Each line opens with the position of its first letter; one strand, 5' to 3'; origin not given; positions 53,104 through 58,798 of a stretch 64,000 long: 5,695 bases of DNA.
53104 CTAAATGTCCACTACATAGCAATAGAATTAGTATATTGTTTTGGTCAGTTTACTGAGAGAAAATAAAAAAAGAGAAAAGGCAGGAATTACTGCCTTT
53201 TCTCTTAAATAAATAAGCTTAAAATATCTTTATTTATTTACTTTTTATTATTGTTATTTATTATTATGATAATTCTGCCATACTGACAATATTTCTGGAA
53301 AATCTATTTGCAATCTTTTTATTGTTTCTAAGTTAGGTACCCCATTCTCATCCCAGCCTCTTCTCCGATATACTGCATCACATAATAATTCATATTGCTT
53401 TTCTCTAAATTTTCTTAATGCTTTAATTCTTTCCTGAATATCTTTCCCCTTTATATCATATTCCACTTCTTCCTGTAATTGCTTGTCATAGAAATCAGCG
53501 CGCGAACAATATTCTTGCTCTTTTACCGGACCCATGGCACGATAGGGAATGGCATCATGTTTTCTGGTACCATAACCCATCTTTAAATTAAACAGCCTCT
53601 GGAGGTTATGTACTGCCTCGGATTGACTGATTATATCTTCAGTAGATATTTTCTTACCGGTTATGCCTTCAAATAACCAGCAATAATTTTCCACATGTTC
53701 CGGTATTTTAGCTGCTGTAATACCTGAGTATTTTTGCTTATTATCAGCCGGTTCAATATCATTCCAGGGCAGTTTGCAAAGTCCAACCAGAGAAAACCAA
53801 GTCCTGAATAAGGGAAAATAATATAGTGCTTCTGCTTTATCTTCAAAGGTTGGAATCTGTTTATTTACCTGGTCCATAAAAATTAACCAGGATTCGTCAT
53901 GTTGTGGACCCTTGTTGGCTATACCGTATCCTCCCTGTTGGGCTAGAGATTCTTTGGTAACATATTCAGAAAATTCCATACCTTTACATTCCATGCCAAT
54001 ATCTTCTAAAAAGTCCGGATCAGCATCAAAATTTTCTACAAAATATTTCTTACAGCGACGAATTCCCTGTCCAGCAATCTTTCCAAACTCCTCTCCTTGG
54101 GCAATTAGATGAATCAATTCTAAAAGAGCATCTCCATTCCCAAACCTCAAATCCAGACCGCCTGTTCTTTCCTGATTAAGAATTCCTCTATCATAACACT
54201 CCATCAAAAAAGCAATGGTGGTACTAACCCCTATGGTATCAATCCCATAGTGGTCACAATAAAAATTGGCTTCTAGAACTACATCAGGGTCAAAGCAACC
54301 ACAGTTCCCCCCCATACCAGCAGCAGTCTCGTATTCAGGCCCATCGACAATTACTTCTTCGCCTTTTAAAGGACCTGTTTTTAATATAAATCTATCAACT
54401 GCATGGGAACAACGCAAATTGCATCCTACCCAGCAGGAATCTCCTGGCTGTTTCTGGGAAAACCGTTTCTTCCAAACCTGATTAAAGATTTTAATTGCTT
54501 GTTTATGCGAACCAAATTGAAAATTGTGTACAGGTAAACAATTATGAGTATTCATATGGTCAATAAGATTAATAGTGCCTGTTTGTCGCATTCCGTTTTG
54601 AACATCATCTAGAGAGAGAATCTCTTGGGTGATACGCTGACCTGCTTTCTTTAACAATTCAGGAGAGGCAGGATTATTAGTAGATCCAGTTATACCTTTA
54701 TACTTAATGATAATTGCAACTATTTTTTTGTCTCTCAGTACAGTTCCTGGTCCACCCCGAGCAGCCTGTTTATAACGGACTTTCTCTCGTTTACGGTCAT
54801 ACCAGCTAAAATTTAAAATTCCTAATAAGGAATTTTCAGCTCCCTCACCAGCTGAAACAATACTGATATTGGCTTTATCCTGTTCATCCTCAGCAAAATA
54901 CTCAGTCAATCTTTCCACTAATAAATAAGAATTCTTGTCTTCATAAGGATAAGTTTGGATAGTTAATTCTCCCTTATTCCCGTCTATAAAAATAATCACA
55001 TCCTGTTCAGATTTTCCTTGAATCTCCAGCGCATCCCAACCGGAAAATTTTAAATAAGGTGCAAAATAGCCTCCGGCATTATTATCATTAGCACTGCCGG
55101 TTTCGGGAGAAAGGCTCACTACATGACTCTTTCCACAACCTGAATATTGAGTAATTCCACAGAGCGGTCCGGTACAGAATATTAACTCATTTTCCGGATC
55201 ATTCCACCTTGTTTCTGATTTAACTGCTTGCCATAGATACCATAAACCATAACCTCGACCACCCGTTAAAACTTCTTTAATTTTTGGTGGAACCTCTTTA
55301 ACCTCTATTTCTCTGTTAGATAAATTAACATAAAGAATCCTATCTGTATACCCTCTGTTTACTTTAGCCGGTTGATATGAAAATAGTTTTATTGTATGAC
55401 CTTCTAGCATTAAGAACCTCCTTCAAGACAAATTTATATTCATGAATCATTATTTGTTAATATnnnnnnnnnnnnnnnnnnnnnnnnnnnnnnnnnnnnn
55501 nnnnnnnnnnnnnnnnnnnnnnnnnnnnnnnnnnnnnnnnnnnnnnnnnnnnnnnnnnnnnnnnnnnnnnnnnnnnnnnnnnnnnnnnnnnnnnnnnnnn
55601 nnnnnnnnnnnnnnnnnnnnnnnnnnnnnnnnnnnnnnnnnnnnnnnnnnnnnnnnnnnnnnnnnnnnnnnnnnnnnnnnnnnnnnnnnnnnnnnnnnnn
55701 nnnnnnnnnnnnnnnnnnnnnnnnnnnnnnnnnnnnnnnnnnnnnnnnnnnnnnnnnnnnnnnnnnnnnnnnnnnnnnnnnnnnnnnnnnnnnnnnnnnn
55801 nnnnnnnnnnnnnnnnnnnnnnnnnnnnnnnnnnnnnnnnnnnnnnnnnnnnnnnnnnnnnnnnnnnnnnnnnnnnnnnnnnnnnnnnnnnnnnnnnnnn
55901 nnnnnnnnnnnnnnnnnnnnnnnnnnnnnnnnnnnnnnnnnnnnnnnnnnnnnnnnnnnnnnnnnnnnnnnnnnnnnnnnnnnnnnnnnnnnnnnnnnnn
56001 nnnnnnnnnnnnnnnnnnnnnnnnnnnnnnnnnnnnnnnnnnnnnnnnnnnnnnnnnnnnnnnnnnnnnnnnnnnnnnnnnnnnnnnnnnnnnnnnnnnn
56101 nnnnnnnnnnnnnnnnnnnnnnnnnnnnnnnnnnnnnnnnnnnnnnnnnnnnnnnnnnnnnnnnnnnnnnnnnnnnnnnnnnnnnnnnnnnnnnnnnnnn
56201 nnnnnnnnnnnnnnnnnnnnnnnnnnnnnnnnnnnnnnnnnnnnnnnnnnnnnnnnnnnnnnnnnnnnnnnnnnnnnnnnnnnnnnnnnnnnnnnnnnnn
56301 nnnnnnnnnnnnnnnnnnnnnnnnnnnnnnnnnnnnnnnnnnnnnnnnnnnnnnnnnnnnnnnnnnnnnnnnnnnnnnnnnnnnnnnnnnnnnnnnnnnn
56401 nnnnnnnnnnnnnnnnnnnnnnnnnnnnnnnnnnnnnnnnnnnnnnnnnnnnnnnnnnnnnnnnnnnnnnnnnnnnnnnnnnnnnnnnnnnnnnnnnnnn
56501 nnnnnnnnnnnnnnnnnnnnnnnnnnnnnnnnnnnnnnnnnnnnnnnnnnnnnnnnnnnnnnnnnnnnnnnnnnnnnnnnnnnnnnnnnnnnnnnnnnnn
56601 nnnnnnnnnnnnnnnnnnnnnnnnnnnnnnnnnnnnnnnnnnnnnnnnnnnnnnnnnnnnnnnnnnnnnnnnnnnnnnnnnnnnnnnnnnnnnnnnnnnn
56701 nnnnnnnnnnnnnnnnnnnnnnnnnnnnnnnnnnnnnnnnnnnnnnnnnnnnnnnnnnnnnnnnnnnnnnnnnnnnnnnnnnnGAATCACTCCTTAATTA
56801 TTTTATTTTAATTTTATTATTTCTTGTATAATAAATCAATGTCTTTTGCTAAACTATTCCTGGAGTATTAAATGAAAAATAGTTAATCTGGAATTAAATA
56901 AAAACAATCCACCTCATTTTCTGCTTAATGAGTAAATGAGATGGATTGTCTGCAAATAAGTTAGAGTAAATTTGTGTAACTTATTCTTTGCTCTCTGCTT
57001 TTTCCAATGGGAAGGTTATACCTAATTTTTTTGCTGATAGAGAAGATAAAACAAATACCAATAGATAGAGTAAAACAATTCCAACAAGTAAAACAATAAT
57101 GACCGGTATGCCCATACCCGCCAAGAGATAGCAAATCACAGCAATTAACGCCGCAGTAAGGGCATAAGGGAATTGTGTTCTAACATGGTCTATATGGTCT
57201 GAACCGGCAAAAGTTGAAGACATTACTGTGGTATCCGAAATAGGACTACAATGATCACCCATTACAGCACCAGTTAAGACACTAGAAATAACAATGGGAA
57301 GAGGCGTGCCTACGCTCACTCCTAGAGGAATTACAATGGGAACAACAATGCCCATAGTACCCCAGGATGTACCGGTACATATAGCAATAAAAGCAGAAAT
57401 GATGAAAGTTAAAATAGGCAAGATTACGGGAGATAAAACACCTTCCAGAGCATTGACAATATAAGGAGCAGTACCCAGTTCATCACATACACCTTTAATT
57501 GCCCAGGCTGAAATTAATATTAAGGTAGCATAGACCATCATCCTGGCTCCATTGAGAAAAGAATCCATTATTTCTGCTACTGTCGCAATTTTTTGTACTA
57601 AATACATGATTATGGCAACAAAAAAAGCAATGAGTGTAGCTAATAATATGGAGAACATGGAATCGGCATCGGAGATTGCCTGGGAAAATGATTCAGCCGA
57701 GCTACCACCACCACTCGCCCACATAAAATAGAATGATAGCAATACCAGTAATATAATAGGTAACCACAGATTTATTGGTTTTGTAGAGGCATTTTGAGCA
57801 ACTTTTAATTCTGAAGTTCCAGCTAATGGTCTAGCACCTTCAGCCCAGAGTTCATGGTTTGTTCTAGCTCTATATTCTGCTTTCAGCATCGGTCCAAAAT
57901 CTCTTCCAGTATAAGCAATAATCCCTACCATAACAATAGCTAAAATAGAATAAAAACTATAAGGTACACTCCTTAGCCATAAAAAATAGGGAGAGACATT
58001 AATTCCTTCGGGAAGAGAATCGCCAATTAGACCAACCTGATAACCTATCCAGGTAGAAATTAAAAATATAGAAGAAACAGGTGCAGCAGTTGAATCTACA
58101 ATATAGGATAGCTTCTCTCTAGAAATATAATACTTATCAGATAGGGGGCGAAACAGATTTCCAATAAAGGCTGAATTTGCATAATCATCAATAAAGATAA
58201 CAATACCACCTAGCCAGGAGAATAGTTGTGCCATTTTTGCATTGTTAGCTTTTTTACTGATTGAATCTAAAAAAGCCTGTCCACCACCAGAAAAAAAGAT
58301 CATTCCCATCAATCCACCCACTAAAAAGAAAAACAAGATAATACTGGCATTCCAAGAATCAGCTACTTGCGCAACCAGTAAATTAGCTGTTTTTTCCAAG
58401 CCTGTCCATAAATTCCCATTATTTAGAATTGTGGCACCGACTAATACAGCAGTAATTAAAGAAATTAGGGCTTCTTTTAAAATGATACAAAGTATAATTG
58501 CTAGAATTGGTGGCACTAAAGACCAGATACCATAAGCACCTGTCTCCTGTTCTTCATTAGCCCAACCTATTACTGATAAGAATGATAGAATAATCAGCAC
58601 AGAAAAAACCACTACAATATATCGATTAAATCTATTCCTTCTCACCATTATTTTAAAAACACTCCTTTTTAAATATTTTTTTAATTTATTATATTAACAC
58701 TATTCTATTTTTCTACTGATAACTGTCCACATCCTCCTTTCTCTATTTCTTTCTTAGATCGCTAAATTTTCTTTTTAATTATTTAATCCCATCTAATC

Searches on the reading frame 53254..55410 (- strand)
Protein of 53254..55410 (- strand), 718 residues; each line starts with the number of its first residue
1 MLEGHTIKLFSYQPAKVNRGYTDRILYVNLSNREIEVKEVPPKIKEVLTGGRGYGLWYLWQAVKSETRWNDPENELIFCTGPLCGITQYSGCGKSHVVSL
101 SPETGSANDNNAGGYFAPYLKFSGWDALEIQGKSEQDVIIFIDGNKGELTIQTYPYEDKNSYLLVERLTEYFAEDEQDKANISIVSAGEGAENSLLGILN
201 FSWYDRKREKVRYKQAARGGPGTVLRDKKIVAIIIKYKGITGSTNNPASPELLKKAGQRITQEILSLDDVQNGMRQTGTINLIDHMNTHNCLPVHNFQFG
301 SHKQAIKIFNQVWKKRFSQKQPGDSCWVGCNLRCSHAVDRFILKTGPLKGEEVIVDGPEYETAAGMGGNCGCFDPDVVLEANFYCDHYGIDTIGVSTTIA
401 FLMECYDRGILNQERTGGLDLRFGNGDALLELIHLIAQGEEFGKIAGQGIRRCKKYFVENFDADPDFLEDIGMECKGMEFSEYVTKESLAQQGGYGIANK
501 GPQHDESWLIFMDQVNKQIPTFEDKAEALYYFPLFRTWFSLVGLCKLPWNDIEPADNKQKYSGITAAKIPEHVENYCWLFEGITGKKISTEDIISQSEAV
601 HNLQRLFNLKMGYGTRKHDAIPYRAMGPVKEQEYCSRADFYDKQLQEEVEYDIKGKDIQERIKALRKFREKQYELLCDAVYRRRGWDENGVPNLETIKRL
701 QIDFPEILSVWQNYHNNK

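Call 83: search_protein_families(library=pfam, proteins=[window:53254-55410:-], max_evalue=0.00001)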
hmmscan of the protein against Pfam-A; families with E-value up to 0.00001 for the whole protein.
window:53254-55410:- (718 aa): 2 families
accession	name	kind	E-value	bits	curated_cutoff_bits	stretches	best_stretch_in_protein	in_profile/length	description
PF01314.23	AFOR_C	-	9.4e-98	328.3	27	1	256-702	2-385/385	Aldehyde ferredoxin oxidoreductase, domains 2 & 3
PF02730.20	AFOR_N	-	8.1e-47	160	29.8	1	24-236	2-197/199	Aldehyde ferredoxin oxidoreductase, N-terminal domain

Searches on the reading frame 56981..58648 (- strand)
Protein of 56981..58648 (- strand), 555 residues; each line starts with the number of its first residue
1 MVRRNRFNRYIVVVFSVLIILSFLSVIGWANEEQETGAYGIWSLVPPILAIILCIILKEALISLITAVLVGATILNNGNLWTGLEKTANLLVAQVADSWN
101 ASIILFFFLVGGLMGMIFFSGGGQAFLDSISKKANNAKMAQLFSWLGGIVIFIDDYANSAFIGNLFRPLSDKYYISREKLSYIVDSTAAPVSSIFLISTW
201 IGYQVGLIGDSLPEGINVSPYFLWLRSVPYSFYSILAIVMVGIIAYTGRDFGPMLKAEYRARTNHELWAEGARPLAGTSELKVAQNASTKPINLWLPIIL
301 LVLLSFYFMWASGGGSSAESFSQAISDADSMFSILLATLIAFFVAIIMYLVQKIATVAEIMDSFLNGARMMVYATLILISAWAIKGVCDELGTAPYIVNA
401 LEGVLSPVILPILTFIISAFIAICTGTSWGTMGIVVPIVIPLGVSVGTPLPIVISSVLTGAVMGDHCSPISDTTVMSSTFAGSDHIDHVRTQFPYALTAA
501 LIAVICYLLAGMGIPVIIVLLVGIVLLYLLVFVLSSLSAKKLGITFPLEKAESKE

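Call 83: search_protein_families(library=pfam, proteins=[window:56981-58648:-], max_evalue=0.00001)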
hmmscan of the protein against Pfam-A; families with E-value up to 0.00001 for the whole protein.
window:56981-58648:- (555 aa): 2 families
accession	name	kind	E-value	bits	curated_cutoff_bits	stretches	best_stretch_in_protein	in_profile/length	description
PF03553.21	Na_H_antiporter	-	1.6e-63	215.2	23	1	196-512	6-303/303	Na+/H+ antiporter family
PF03606.21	DcuC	-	2.2e-09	36.8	23.1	1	299-509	253-457/461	C4-dicarboxylate anaerobic carrier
